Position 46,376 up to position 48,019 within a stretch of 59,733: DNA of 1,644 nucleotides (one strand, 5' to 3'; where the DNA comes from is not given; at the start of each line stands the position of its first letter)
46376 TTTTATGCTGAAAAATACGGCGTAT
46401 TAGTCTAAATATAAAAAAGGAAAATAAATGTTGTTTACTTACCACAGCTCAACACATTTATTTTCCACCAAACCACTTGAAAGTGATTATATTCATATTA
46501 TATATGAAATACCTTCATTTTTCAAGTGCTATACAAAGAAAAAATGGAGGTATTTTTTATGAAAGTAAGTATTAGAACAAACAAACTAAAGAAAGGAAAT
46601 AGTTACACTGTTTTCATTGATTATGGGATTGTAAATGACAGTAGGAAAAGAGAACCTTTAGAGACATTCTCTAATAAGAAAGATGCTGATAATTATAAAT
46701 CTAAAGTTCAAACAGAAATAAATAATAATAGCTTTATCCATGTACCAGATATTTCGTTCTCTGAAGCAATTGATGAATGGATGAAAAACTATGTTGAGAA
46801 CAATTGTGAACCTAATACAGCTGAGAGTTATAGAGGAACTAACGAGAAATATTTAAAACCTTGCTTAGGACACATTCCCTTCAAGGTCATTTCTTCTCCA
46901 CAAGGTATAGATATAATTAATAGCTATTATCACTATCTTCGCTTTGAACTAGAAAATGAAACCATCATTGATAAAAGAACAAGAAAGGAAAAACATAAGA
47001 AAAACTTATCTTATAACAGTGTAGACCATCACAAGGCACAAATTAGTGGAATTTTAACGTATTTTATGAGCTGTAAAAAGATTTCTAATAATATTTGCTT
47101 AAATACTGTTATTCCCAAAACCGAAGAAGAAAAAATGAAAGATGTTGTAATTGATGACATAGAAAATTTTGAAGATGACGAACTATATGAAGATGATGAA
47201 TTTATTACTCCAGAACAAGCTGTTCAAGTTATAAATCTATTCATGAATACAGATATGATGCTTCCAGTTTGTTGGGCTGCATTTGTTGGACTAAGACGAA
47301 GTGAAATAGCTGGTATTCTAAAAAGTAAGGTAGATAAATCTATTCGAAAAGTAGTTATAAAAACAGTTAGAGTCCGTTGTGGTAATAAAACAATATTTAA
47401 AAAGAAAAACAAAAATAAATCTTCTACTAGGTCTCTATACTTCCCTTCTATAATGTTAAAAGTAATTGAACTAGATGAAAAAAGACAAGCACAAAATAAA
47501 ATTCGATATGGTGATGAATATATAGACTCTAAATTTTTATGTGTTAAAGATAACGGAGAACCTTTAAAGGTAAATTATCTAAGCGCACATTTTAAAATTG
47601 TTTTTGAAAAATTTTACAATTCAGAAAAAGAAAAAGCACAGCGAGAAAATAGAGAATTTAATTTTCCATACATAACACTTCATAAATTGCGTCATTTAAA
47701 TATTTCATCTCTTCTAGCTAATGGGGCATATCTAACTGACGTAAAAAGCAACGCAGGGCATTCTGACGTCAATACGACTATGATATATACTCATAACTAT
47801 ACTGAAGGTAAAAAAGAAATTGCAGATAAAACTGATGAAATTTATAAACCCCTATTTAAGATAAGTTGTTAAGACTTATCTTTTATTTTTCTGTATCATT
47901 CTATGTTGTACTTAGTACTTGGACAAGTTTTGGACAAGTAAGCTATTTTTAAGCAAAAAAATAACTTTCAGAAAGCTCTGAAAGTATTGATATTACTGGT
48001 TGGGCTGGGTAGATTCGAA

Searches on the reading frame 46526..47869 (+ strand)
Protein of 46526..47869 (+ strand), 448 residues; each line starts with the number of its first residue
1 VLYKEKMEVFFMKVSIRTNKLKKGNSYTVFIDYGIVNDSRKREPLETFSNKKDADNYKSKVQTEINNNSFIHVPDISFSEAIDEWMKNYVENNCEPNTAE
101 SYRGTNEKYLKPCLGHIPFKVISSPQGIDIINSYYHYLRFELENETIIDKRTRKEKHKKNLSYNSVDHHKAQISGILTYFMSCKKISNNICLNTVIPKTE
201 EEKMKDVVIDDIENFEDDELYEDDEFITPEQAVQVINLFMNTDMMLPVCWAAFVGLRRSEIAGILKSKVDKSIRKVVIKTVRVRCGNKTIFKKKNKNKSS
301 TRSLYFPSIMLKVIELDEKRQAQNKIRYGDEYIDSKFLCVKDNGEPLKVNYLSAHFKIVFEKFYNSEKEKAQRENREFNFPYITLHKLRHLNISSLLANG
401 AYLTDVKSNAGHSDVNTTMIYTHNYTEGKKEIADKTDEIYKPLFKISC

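Call 59: search_protein_families(library=phrogs, proteins=[window:46526-47869:+], max_evalue=0.001)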
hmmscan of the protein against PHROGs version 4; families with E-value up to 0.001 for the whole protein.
window:46526-47869:+ (448 aa): 5 families
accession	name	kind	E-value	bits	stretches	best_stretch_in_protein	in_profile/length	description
phrog_1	-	integration and excision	2.5e-41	143.6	1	5-439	105-450/611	integrase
phrog_26960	-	unknown function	2e-14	55.1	1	16-136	7-128/146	-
phrog_216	-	integration and excision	6e-13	49.6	1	252-442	84-242/301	integrase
phrog_7685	-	integration and excision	6.8e-09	36.6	1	353-440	149-239/240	integrase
phrog_23271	-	unknown function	0.00011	23.1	1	383-438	9-60/67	-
